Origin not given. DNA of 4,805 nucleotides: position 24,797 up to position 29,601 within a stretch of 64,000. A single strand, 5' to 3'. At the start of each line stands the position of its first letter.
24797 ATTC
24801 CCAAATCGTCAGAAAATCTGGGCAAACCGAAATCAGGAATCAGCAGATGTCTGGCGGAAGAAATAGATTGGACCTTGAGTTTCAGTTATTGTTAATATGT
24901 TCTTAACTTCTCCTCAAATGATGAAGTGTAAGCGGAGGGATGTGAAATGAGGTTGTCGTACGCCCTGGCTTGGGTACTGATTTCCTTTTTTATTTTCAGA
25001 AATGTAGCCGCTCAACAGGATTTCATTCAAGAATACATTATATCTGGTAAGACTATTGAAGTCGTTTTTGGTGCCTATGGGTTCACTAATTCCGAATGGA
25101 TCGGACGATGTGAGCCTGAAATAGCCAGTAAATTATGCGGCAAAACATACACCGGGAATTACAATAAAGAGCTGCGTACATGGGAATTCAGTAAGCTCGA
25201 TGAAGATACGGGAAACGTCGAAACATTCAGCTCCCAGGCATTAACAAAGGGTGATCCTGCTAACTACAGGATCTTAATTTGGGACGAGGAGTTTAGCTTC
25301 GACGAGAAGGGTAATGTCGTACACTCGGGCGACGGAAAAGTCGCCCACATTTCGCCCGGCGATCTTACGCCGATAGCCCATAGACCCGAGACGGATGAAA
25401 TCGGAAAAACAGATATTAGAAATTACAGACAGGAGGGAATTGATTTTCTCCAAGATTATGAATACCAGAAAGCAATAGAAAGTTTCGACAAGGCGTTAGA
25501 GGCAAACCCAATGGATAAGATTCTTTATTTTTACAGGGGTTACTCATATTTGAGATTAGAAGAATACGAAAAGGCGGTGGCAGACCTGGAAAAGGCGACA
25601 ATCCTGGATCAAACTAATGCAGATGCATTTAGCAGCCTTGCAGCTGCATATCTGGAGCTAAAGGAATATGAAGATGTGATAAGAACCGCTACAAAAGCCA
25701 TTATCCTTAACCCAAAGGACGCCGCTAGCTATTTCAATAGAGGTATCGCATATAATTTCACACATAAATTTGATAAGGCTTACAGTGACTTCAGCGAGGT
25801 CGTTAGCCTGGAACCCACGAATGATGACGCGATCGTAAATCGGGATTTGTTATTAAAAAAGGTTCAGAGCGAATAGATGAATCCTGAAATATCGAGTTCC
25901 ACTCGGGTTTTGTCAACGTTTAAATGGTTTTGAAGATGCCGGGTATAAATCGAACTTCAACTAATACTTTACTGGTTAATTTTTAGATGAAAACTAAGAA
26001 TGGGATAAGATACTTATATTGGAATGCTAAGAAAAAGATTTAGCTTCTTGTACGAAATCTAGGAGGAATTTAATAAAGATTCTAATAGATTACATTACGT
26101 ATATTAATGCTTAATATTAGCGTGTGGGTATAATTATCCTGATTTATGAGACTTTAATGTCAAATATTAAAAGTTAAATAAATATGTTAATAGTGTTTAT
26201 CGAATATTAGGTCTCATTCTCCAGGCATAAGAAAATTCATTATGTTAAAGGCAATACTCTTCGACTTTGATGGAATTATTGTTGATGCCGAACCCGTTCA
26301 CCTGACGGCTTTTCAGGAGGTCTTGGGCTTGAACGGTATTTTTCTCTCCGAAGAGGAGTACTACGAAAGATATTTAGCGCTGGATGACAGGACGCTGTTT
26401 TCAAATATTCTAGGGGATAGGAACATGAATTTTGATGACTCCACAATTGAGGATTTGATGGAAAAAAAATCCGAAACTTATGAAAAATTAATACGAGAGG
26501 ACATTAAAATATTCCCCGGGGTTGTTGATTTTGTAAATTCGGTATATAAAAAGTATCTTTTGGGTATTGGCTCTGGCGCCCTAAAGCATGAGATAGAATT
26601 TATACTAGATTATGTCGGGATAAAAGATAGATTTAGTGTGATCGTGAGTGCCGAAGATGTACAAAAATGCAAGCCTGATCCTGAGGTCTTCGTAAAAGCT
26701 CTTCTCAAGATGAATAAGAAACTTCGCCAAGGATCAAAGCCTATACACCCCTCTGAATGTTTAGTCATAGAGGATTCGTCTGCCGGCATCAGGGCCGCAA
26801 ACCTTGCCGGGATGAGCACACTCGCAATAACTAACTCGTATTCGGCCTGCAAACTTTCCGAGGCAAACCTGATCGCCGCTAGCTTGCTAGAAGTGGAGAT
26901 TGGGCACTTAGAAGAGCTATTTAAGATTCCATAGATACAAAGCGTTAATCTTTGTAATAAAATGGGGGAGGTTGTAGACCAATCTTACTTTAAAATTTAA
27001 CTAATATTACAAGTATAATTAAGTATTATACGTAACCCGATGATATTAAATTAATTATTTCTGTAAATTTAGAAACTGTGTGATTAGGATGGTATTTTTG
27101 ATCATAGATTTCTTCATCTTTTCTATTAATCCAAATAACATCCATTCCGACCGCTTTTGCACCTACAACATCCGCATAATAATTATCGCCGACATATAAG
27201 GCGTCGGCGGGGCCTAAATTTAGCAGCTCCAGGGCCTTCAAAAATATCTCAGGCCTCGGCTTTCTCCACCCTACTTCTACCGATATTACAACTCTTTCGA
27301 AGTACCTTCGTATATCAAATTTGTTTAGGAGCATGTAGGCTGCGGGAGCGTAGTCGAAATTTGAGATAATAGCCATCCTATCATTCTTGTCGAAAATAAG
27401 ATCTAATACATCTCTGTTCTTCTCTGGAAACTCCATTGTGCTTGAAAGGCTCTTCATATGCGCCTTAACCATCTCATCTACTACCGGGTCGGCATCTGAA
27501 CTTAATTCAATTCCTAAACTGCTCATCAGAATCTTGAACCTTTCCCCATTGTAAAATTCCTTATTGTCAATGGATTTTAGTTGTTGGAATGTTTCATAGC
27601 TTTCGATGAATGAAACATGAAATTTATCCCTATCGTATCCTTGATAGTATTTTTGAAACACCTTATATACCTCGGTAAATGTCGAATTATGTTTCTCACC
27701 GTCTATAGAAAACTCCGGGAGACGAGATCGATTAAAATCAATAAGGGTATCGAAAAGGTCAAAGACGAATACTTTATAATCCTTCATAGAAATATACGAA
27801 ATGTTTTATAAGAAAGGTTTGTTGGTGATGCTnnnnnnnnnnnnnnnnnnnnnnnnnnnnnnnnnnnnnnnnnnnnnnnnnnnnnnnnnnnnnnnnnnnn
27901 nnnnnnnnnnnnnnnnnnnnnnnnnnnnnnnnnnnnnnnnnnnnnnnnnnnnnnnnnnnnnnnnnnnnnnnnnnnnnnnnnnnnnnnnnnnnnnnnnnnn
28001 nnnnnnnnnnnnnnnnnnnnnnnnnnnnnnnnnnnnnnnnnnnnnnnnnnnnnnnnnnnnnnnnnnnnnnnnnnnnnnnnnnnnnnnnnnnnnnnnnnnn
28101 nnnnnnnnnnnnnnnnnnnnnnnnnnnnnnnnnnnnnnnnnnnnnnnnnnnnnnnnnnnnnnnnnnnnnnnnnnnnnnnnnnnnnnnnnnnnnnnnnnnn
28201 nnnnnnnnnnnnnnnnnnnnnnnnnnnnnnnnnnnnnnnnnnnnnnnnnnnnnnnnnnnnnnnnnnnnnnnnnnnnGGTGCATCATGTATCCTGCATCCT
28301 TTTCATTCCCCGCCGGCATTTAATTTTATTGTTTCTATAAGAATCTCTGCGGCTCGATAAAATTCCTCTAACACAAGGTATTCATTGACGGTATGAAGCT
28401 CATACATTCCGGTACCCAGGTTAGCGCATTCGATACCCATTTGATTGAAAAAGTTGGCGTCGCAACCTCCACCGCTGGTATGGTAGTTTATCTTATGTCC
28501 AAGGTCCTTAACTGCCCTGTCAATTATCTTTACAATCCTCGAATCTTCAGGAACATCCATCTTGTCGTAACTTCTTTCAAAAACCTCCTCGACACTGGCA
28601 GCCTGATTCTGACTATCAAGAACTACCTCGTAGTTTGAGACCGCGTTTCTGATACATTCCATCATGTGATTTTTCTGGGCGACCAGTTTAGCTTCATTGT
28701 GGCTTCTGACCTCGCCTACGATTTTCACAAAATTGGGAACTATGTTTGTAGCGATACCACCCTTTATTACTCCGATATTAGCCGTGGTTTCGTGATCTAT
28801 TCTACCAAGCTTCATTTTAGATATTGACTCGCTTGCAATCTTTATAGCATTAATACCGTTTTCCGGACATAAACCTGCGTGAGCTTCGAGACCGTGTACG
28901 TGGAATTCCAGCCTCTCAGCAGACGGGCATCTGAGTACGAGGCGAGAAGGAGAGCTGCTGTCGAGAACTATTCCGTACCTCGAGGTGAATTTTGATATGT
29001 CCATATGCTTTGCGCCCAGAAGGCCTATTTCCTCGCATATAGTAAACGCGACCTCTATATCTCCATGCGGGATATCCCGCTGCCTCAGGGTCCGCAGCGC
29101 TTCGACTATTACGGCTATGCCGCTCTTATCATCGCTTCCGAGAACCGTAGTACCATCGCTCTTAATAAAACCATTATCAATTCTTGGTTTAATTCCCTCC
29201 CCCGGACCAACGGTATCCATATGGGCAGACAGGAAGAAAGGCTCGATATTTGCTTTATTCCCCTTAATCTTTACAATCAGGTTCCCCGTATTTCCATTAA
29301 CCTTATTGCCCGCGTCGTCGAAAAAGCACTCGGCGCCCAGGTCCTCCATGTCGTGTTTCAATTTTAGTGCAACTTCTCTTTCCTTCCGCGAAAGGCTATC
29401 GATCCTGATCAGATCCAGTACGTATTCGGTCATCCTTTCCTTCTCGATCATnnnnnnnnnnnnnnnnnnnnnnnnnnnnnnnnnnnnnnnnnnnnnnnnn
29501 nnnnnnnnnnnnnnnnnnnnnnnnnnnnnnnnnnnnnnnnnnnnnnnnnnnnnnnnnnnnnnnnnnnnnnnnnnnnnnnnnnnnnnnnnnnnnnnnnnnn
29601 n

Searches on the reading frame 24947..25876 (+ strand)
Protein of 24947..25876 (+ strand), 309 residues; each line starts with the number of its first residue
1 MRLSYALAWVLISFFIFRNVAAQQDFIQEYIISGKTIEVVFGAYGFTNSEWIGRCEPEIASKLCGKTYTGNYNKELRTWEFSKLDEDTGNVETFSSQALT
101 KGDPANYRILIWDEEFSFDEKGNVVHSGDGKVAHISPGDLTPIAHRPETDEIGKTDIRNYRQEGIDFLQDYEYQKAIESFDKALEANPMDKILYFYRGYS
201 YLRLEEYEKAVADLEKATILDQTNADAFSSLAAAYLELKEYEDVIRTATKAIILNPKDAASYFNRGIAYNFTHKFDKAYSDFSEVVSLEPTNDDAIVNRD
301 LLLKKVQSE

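Call 48: search_protein_families(library=pfam, proteins=[window:24947-25876:+], max_evalue=0.00001)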
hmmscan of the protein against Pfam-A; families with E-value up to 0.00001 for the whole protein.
window:24947-25876:+ (309 aa): 10 families
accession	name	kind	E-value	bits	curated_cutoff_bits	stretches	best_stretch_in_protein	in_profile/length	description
PF00515.34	TPR_1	-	5.2e-24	83.5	27.8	0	193-224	3-34/34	Tetratricopeptide repeat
PF07719.23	TPR_2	-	4.9e-20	70.4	27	0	193-224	3-34/34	Tetratricopeptide repeat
PF13431.12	TPR_17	-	5.9e-16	57.8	24.4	0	249-278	3-32/34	Tetratricopeptide repeat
PF13414.12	TPR_11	-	1.3e-15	57.3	26.8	1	198-238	1-41/42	TPR repeat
PF13181.12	TPR_8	-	4.4e-11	42.5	25.7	0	194-222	4-32/34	Tetratricopeptide repeat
PF13371.12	TPR_9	-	3.5e-10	40.2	35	0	232-295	2-65/73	Tetratricopeptide repeat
PF13432.12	TPR_16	-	3.6e-10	40.5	32.7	1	163-223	3-63/65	Tetratricopeptide repeat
PF14559.12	TPR_19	-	7.1e-08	33.1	25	0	203-259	3-59/68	Tetratricopeptide repeat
PF13428.12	TPR_14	-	2.6e-07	31.1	23.5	0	230-265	6-41/44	Tetratricopeptide repeat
PF12895.13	ANAPC3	-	8.1e-07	29.7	27.2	1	171-247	3-78/82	Anaphase-promoting complex, cyclosome, subunit 3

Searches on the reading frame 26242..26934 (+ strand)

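Call 48: search_protein_families(library=pfam, proteins=[window:26242-26934:+], max_evalue=0.00001)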
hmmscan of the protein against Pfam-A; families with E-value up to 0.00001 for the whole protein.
window:26242-26934:+ (230 aa): 2 families
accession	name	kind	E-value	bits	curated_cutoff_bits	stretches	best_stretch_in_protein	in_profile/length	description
PF13419.12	HAD_2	-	9.8e-28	97.9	23.8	1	5-196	1-178/178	Haloacid dehalogenase-like hydrolase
PF00702.32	Hydrolase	-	6.1e-24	85.9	26.4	1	3-190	2-191/191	haloacid dehalogenase-like hydrolase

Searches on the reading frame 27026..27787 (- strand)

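Call 48: search_protein_families(library=pfam, proteins=[window:27026-27787:-], max_evalue=0.00001)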
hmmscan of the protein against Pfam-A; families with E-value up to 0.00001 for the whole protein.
window:27026-27787:- (253 aa): 3 families
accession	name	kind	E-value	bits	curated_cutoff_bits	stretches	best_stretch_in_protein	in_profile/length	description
PF13419.12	HAD_2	-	1e-18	68.5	23.8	1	75-220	36-178/178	Haloacid dehalogenase-like hydrolase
PF00702.32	Hydrolase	-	3.6e-18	67.1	26.4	1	4-214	1-191/191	haloacid dehalogenase-like hydrolase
PF13242.12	Hydrolase_like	-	6.5e-11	42.4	22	1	174-243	2-74/75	HAD-hyrolase-like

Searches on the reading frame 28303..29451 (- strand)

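Call 49: search_protein_families(library=pfam, proteins=[window:28303-29451:-], max_evalue=0.00001)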
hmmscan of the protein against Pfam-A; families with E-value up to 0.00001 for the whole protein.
window:28303-29451:- (382 aa): 4 families
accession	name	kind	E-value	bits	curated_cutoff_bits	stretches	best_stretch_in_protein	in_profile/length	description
PF01546.33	Peptidase_M20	-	2e-21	77.3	24.6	1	74-376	2-205/206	Peptidase family M20/M25/M40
PF07687.19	M20_dimer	-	2.2e-14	53.8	21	1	182-274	10-106/107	Peptidase dimerisation domain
PF05343.19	Peptidase_M42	-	4.5e-14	52.6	23.2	1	107-165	134-190/292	M42 glutamyl aminopeptidase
PF04389.22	Peptidase_M28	-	1.6e-11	44.8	21.3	1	57-151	1-77/193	Peptidase family M28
